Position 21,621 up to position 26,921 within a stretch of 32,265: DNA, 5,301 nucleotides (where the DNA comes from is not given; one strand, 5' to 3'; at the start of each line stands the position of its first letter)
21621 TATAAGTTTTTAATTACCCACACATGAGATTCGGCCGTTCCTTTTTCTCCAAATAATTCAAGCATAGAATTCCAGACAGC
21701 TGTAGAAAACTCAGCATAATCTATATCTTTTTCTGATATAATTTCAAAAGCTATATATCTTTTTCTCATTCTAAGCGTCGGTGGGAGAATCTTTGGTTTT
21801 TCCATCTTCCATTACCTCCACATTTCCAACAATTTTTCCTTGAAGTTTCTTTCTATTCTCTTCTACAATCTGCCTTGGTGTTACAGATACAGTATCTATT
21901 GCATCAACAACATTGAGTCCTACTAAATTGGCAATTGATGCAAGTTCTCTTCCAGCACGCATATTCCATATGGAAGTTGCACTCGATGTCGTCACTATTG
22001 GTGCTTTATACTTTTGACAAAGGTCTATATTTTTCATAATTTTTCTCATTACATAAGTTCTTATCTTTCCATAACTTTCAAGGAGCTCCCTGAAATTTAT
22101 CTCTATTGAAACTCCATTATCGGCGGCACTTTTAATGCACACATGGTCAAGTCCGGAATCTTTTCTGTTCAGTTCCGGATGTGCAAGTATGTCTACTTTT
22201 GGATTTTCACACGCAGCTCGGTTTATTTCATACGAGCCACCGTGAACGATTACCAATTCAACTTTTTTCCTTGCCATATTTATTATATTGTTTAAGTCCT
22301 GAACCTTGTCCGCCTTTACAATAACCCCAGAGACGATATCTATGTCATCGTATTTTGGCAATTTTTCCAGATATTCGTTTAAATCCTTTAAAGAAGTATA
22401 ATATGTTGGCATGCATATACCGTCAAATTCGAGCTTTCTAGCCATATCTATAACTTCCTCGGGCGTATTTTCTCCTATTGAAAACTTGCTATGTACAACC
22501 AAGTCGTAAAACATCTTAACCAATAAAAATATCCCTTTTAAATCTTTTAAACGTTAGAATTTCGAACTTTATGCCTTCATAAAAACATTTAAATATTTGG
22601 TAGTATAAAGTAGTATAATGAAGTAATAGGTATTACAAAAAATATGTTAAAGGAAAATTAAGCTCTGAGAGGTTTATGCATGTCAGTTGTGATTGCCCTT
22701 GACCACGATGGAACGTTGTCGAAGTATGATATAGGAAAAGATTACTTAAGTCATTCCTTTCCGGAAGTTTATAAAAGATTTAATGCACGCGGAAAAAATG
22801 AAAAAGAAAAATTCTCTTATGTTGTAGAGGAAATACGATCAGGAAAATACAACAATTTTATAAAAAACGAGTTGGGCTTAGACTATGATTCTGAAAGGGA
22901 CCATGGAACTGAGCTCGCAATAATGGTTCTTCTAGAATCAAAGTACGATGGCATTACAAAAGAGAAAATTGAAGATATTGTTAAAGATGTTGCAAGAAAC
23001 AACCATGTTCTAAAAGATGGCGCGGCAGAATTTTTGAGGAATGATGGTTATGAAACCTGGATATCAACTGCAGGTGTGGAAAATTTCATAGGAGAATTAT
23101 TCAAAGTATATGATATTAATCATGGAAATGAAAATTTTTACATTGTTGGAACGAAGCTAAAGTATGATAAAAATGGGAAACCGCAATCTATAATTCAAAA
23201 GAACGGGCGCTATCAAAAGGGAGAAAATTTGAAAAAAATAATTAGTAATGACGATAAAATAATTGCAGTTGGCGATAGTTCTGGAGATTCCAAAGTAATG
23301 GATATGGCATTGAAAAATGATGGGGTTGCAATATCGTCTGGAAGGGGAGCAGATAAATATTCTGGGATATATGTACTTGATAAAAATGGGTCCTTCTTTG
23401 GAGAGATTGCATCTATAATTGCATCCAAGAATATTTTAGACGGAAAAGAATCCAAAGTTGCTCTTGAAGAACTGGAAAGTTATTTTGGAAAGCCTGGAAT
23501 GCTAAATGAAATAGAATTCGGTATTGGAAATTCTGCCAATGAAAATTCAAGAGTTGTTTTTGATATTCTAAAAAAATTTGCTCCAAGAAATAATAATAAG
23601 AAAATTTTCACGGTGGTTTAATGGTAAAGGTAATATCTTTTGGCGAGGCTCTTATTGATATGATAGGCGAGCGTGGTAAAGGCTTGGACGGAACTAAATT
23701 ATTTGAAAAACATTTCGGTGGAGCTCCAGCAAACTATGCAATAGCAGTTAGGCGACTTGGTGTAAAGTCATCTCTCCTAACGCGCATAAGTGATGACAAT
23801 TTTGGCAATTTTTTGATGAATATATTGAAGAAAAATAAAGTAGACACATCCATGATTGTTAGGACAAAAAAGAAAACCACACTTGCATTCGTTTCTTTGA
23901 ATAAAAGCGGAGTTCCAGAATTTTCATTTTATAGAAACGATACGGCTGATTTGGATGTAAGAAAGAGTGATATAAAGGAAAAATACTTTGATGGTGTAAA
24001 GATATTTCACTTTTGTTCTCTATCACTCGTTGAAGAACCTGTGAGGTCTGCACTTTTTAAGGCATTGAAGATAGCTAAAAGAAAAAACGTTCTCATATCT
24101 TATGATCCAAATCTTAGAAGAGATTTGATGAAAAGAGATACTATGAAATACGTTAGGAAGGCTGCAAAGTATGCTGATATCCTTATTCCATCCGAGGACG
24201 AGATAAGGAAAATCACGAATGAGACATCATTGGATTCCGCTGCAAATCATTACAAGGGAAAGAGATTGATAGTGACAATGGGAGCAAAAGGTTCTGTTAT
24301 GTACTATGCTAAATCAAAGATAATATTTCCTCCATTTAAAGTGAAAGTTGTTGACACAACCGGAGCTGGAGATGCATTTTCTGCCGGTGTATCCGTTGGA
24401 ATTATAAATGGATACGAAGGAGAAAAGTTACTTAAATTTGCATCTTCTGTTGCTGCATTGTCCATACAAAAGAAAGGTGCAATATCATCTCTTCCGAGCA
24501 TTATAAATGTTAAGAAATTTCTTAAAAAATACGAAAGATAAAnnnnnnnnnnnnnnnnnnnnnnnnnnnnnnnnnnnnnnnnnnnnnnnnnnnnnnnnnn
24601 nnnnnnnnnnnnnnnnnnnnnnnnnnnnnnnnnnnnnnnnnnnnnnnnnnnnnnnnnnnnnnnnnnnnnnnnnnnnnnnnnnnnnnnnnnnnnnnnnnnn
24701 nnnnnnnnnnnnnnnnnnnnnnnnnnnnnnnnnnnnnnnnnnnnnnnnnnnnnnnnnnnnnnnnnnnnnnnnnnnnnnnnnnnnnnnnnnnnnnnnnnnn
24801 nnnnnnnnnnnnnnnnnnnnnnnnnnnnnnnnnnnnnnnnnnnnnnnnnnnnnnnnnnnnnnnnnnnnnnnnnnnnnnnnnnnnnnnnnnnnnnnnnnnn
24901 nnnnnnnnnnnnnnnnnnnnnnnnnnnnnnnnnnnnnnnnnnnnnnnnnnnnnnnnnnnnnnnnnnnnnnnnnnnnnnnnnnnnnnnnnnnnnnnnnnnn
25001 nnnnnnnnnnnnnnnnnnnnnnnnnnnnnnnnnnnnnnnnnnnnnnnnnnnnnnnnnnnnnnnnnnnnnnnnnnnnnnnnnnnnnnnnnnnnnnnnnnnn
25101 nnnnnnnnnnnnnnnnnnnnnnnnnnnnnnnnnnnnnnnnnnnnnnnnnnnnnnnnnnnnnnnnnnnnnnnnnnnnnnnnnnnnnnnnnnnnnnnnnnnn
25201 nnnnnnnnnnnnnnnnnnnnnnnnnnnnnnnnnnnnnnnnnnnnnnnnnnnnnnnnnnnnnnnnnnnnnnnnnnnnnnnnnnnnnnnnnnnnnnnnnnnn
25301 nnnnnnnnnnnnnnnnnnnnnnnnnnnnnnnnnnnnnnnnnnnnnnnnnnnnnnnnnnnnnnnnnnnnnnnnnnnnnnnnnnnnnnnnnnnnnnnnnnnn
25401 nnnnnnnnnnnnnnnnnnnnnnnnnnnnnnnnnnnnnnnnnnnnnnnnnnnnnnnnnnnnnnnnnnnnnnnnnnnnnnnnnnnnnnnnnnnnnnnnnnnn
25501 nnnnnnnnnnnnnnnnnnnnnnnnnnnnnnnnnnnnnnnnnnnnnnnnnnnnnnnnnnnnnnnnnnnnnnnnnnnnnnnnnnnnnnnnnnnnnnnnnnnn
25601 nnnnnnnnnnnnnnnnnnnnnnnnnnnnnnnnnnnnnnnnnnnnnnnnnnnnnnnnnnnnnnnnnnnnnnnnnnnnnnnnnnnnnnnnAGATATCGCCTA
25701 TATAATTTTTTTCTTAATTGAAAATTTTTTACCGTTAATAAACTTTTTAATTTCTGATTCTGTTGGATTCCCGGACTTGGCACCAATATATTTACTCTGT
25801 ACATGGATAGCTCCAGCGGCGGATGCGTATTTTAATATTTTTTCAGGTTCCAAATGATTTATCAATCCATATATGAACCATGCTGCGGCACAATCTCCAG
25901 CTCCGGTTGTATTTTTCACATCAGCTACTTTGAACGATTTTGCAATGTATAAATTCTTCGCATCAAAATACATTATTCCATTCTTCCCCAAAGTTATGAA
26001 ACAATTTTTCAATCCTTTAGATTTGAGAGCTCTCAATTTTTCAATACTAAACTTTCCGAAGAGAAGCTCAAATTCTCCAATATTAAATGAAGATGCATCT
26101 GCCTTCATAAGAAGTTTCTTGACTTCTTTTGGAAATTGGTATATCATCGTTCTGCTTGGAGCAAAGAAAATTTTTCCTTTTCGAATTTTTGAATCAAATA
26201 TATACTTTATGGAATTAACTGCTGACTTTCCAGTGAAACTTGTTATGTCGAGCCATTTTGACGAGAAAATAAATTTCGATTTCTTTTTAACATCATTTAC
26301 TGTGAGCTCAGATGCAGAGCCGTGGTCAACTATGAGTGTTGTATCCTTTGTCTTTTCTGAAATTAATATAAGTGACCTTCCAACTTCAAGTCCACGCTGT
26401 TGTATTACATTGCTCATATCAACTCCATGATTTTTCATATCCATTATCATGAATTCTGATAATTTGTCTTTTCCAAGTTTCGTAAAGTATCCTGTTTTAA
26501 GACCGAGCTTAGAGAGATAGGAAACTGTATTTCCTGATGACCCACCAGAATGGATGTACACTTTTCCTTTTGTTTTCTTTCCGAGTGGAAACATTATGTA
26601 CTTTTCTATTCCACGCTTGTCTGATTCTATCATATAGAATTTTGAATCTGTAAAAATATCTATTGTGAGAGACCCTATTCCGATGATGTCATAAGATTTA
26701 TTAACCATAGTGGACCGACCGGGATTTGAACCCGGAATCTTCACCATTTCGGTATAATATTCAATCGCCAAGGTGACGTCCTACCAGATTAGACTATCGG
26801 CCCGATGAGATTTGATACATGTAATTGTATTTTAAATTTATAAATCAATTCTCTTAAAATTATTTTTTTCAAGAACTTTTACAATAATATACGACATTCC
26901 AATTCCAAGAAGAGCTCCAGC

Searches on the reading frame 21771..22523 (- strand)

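Call 101: search_protein_families(library=pfam, proteins=[window:21771-22523:-], max_evalue=0.0001)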
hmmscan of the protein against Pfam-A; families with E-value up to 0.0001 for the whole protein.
window:21771-22523:- (250 aa): 1 family
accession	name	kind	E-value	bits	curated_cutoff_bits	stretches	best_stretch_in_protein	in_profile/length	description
PF01876.22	RNase_P_p30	-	3.6e-38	131.6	35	1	17-212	11-211/214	RNase P subunit p30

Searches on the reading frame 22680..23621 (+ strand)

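Call 101: search_protein_families(library=pfam, proteins=[window:22680-23621:+], max_evalue=0.0001)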
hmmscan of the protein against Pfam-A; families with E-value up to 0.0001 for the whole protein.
window:22680-23621:+ (313 aa): 2 families
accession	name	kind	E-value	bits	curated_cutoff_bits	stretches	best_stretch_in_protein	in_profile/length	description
PF05822.18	UMPH-1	-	6.6e-07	29.6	23.7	1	91-208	74-196/246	Pyrimidine 5'-nucleotidase (UMPH-1)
PF12710.13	HAD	-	2.9e-05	25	27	1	69-207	42-188/189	haloacid dehalogenase-like hydrolase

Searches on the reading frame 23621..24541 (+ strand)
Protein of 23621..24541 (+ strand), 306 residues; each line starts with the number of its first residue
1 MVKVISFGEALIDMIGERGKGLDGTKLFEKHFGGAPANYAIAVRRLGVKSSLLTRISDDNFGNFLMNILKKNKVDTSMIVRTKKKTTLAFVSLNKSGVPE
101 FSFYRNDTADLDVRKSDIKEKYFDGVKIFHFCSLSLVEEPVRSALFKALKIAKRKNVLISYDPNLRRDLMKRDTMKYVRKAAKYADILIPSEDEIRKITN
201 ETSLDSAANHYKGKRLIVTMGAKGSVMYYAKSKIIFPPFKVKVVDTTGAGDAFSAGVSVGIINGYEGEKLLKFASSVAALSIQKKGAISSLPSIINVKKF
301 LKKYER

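Call 101: search_protein_families(library=pfam, proteins=[window:23621-24541:+], max_evalue=0.0001)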
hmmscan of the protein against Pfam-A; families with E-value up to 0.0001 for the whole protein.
window:23621-24541:+ (306 aa): 1 family
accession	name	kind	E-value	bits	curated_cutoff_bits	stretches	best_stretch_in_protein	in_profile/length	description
PF00294.29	PfkB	-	1.2e-66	225.6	25.8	1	3-293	3-301/302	pfkB family carbohydrate kinase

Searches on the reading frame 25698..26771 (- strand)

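Call 101: search_protein_families(library=pfam, proteins=[window:25698-26771:-], max_evalue=0.0001)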
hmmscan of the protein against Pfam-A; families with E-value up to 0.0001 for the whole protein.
window:25698-26771:- (357 aa): 1 family
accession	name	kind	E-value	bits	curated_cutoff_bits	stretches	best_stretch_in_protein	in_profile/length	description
PF00294.29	PfkB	-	2.8e-40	139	25.8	1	67-330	27-296/302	pfkB family carbohydrate kinase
